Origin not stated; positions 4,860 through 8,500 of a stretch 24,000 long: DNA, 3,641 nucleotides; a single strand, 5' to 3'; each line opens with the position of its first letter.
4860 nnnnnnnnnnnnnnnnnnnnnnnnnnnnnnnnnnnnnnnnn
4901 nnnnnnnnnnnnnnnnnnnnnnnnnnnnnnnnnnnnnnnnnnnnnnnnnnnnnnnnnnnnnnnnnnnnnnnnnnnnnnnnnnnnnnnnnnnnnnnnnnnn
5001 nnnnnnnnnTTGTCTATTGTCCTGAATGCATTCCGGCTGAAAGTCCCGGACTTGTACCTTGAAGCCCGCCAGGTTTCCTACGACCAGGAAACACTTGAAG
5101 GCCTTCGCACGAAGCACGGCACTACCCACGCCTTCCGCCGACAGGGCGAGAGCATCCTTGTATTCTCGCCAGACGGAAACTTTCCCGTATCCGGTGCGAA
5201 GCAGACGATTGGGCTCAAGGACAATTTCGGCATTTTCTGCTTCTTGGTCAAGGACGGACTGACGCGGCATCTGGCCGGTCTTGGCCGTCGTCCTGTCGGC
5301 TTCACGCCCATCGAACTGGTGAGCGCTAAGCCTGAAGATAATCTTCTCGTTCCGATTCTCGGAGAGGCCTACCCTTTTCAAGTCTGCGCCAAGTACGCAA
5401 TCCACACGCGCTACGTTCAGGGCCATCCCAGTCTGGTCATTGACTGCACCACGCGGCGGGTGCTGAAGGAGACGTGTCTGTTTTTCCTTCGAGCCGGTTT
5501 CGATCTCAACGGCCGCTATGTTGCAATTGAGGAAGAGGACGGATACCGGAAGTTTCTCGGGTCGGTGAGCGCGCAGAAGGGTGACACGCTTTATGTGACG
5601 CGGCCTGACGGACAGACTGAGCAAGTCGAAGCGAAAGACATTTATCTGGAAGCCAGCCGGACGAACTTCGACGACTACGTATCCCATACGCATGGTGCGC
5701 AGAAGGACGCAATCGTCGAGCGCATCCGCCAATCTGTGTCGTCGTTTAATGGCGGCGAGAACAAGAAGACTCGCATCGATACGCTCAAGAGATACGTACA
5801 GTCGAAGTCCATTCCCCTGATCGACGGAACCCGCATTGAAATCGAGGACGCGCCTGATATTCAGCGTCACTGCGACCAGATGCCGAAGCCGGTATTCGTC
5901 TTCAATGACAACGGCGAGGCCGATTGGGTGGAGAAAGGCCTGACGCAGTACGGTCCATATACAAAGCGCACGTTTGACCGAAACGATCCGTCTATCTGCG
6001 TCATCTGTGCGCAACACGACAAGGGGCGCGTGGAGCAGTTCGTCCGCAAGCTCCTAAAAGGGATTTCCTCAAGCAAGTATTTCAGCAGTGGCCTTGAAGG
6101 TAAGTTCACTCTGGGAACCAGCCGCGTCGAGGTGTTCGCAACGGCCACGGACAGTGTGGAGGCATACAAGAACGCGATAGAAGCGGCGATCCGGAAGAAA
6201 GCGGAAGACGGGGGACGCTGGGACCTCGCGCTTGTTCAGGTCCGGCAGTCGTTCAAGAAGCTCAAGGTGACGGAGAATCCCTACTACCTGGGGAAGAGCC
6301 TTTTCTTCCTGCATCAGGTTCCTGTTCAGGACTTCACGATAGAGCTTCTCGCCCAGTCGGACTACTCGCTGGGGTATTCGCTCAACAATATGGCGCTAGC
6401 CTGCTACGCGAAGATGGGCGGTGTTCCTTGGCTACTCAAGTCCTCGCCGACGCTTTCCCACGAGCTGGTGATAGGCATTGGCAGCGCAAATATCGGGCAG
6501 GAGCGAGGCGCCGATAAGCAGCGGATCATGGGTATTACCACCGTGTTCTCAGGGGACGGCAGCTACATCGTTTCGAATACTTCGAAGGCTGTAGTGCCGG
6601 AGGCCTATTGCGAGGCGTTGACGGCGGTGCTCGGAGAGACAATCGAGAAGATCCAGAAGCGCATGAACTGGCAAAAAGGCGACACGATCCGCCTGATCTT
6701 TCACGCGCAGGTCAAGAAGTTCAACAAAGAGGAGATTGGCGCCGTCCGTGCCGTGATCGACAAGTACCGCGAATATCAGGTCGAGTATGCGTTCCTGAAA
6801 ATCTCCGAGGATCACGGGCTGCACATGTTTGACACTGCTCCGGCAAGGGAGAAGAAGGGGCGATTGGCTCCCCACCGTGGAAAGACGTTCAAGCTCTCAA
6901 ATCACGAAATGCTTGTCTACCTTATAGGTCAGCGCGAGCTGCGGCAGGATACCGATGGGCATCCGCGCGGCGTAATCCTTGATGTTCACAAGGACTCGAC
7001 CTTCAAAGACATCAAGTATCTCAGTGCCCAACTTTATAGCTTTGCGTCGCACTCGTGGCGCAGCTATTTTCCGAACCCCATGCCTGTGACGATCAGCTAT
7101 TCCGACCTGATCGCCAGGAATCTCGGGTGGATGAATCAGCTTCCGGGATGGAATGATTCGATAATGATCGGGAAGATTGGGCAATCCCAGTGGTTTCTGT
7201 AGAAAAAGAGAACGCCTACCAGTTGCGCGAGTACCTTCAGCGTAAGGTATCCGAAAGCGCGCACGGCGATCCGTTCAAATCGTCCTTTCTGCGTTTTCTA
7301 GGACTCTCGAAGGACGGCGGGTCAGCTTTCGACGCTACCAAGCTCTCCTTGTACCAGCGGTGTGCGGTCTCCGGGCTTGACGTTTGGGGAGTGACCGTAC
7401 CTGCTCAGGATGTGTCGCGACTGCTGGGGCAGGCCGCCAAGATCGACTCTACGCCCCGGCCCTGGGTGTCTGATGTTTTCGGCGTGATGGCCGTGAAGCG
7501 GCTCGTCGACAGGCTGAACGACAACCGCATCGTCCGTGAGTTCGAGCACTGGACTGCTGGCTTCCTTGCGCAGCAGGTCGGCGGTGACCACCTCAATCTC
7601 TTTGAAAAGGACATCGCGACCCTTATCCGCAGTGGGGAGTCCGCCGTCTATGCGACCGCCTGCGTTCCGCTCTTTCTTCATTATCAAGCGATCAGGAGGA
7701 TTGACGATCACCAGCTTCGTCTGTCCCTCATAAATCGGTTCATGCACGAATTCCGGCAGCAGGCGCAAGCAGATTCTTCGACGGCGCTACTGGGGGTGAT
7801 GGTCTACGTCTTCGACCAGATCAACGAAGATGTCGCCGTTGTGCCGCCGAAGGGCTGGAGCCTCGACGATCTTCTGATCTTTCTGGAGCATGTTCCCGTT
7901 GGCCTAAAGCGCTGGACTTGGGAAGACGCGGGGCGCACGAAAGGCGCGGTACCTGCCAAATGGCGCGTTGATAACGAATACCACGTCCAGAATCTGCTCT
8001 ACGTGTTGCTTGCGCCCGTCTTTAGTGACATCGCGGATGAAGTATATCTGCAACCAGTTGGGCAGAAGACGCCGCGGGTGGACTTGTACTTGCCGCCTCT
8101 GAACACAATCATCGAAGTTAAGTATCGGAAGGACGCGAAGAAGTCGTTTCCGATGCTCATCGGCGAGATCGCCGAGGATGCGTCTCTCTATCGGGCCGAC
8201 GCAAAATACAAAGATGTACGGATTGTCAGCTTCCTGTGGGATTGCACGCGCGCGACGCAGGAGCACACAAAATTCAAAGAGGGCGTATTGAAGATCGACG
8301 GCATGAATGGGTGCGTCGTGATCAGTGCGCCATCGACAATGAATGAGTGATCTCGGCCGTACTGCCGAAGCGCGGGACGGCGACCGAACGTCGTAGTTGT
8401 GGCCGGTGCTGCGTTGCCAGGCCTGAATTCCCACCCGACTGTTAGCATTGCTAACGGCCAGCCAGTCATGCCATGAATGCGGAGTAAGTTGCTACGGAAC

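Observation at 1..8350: Type I R-M and the pAgo-nuclease pair appear fused into a single transcription unit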

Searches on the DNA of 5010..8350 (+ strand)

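Call 38: search_dna_similar(query=window:5010-8350:+, collection=ecoli_genomes, mode=distant, max_rows=20)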
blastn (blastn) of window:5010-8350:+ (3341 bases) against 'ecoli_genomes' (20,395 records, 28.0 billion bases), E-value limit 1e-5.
Records with a match: 2; places in all: 2; records where one place covers at least 80% of the query: 2.
Genomes with a match: 2 of 5426; with a place that covers at least 80% of the query: 2. Places per genome that has any: lowest 1, median 1, highest 1. On chromosomes: 2 places; on plasmids: 0.
Best place of each record, by identity: 60-80% 2.
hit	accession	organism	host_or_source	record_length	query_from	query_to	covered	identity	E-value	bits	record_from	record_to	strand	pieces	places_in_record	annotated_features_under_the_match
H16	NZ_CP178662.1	Escherichia coli strain VTB96935v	Chicken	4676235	1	3335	100%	69.6%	0e+0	1370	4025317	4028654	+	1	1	argonaute/piwi family protein | PD-(D/E)XK nuclease domain-containing protein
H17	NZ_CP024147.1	Escherichia coli strain 14EC033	clinical patient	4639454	1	3335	99%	69.7%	0e+0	1384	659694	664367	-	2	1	IS3-like element IS2 family transposase | hypothetical protein (x2)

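Call 40: get_annotated_region(hit=H16, flank=8000)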
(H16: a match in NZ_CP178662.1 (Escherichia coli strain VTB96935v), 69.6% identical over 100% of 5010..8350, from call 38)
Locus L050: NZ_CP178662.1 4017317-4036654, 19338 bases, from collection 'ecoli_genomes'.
description: Escherichia coli strain VTB96935v chromosome, complete genome
organism: Escherichia coli strain VTB96935v (NCBI taxid 562)
replicon: chromosome; assembly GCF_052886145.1
host: Chicken; source: -; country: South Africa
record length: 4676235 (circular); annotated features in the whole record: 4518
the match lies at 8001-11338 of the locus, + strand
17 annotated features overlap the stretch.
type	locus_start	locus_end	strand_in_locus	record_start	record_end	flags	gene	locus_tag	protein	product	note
CDS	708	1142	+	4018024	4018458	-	-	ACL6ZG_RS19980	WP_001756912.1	VOC family protein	-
CDS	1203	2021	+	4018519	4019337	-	-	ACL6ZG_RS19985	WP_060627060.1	GNAT family N-acetyltransferase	-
CDS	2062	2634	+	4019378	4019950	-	-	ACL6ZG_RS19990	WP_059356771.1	DUF1349 domain-containing protein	-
CDS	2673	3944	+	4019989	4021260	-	-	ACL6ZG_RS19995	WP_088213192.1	multidrug efflux MFS transporter MdtM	-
CDS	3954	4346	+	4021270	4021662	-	-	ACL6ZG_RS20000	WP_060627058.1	VOC family protein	-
CDS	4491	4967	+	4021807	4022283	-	-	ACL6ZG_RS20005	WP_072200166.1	GNAT family N-acetyltransferase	-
CDS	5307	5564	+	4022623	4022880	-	topAI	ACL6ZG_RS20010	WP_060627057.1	YjhX family toxin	-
CDS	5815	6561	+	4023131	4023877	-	yjhP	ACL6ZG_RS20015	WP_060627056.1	SAM-dependent methyltransferase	-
CDS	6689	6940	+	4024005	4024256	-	-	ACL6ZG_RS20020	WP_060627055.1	zinc ribbon domain-containing protein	-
CDS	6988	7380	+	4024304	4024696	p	-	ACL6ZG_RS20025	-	VOC family protein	internal stop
CDS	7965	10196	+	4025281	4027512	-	-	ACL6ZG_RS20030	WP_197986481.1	argonaute/piwi family protein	-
CDS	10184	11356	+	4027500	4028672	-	-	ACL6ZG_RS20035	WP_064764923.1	PD-(D/E)XK nuclease domain-containing protein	-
CDS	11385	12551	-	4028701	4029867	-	-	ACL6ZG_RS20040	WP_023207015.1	hypothetical protein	-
CDS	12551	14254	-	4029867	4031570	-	-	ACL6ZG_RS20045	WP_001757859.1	AAA family ATPase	-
CDS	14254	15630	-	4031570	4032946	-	-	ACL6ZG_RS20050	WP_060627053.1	restriction endonuclease subunit S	-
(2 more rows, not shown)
